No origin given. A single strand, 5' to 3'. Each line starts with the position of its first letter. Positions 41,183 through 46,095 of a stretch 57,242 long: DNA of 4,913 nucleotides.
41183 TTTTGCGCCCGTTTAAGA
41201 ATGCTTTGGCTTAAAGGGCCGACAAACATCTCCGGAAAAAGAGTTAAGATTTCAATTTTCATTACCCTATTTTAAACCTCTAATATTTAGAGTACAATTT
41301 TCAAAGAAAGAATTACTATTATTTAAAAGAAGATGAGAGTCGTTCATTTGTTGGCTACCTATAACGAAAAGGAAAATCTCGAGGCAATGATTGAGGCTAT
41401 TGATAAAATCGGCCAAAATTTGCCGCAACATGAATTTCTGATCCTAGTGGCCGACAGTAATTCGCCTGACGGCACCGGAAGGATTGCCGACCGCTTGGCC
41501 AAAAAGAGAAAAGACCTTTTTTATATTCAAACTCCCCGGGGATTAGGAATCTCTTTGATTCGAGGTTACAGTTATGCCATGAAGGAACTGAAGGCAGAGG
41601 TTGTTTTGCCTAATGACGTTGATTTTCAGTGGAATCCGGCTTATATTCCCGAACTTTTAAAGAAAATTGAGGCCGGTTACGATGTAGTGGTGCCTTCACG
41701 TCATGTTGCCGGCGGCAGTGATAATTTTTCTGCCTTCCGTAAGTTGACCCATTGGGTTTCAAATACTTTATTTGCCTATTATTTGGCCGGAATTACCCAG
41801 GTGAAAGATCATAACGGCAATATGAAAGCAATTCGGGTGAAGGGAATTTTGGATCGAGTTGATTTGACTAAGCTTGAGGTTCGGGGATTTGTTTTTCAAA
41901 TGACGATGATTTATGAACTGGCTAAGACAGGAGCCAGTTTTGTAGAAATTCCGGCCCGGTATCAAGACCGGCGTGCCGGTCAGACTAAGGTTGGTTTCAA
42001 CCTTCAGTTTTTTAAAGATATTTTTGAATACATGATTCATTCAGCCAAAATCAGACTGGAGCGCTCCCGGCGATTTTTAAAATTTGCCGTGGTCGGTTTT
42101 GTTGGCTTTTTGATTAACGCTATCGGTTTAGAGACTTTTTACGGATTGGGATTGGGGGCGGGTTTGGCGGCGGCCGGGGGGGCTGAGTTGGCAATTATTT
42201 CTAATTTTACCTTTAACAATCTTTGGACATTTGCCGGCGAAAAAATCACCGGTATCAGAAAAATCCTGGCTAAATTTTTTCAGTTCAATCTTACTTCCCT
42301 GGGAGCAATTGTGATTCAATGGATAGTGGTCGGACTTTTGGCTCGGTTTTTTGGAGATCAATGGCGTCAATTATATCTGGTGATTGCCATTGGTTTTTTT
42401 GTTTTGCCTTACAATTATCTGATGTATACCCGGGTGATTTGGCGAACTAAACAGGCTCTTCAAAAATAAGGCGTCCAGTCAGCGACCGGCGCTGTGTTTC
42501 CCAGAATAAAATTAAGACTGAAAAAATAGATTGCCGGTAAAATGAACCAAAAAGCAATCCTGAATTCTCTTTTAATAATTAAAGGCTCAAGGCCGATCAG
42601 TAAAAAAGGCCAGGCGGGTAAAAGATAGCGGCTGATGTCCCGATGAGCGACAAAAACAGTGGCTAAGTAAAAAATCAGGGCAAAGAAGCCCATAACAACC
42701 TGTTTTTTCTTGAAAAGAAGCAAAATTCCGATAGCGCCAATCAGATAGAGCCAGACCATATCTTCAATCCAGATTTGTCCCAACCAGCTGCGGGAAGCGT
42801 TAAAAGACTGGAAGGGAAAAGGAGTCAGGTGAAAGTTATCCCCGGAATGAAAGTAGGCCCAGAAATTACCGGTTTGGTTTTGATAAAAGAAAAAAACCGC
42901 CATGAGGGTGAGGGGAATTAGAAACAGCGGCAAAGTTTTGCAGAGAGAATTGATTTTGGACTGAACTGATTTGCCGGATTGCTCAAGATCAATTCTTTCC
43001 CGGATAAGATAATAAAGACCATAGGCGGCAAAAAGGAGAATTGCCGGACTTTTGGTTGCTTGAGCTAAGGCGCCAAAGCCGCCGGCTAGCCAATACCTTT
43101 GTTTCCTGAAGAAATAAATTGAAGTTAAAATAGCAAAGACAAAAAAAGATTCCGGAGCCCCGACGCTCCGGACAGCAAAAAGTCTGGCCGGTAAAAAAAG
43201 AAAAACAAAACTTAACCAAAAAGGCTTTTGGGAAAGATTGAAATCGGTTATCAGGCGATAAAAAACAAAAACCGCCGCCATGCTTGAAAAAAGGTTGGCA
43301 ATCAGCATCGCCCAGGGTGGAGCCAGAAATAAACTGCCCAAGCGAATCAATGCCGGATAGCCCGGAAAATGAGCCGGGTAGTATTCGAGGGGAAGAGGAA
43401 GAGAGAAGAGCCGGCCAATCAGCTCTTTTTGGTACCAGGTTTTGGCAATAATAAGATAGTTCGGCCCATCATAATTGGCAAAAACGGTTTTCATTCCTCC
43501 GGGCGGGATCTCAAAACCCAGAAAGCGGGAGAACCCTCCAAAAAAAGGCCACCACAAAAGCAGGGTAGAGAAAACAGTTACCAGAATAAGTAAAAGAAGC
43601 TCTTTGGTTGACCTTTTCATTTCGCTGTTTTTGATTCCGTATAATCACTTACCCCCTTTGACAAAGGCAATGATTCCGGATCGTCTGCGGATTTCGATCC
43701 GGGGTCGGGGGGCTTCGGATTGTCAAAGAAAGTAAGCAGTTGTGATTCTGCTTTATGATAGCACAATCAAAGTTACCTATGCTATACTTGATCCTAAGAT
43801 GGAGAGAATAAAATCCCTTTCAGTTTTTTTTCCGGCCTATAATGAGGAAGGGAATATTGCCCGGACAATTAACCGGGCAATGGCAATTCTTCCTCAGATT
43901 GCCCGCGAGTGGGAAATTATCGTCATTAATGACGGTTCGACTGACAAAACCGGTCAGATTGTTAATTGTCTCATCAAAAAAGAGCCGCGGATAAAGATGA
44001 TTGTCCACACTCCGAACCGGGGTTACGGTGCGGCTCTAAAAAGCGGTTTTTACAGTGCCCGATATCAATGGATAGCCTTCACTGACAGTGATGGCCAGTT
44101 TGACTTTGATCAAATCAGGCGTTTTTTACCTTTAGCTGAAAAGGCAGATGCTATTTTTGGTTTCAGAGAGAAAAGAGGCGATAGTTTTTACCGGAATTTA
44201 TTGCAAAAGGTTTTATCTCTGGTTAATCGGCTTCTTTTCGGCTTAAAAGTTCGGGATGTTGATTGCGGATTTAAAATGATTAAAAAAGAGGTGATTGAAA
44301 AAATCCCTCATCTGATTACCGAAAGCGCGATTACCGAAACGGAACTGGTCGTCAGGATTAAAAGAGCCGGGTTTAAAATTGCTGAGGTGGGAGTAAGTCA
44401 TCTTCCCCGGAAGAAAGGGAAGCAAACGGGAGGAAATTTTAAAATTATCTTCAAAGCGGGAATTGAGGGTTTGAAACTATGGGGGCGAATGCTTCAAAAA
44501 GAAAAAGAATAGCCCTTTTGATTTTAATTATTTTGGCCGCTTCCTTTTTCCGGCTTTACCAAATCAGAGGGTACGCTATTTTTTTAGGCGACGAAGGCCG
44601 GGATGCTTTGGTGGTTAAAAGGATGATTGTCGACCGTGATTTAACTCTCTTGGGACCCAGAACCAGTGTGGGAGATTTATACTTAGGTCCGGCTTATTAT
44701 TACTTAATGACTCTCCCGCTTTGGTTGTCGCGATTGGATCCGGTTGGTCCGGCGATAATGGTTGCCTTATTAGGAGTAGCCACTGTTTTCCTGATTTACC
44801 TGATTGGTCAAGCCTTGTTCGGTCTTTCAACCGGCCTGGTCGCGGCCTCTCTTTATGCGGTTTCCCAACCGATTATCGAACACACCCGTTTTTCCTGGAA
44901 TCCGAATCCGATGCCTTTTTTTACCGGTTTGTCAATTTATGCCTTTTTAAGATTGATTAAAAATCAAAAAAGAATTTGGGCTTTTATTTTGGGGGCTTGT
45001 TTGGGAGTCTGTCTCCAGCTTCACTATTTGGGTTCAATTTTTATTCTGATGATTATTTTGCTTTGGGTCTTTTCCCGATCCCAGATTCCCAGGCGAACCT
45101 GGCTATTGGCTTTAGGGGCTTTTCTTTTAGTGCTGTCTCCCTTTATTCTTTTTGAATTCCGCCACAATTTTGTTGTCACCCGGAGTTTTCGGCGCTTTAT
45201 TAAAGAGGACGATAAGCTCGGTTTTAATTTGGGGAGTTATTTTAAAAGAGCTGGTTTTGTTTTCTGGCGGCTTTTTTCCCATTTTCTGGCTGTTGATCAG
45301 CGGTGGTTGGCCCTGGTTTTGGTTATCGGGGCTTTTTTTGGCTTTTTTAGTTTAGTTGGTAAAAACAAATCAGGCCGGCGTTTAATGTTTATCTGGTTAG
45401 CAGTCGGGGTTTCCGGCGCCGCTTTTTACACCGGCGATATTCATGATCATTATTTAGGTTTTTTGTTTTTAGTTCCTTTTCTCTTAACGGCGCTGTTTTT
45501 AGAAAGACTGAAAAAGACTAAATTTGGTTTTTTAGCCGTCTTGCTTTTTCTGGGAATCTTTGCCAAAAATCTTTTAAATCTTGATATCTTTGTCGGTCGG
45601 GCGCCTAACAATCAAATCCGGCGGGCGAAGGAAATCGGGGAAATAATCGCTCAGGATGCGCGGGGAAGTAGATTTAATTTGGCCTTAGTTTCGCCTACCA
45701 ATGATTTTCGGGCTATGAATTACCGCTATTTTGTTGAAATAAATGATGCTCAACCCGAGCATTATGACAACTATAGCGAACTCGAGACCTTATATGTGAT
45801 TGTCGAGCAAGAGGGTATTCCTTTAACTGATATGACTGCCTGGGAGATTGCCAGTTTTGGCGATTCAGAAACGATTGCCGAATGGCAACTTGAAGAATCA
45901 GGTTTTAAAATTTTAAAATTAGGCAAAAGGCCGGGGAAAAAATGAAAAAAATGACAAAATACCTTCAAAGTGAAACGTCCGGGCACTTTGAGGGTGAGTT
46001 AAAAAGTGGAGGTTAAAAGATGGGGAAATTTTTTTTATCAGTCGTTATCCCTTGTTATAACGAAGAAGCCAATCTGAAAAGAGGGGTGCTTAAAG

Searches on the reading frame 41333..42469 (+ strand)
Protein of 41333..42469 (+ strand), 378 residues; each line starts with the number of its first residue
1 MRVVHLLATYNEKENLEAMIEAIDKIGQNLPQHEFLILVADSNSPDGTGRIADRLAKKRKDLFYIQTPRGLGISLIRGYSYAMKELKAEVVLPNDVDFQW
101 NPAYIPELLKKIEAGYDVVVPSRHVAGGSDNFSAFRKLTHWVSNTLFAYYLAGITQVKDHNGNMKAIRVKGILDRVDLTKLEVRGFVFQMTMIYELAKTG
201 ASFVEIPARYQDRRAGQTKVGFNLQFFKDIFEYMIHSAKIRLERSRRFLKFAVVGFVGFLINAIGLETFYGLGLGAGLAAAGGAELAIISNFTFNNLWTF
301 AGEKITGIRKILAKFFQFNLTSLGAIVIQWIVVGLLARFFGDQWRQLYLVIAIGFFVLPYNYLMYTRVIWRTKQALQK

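Call 84: search_protein_families(library=pfam, proteins=[window:41333-42469:+], max_evalue=0.00001)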
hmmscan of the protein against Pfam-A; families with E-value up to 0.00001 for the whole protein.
window:41333-42469:+ (378 aa): 2 families
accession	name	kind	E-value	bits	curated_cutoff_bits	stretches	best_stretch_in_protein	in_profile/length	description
PF00535.33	Glycos_transf_2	-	3.9e-20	72.9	23.3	1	8-162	5-154/168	Glycosyl transferase family 2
PF04138.20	GtrA_DPMS_TM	-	4.1e-13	50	26.1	1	250-370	1-117/117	GtrA/DPMS, transmembrane domain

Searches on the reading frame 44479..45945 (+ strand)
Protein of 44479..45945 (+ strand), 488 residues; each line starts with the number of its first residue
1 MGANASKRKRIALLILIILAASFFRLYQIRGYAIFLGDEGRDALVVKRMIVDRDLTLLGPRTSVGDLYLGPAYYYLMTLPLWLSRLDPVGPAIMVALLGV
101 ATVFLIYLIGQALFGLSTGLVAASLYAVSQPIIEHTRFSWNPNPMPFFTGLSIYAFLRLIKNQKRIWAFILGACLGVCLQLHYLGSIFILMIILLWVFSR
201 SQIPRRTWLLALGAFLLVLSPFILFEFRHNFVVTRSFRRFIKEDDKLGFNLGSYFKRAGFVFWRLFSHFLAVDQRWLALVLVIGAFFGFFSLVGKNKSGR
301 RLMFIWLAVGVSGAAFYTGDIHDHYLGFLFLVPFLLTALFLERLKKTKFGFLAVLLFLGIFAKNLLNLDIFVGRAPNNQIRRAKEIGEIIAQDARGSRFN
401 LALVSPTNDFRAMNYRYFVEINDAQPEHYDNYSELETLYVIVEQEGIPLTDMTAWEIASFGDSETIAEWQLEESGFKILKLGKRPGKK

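Call 84: search_protein_families(library=pfam, proteins=[window:44479-45945:+], max_evalue=0.00001)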
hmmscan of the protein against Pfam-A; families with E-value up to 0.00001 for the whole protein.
window:44479-45945:+ (488 aa): 1 family
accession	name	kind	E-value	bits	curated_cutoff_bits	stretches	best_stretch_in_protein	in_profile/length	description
PF13231.12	PMT_2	-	9.8e-10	39.3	26.1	1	71-224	4-159/160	Dolichyl-phosphate-mannose-protein mannosyltransferase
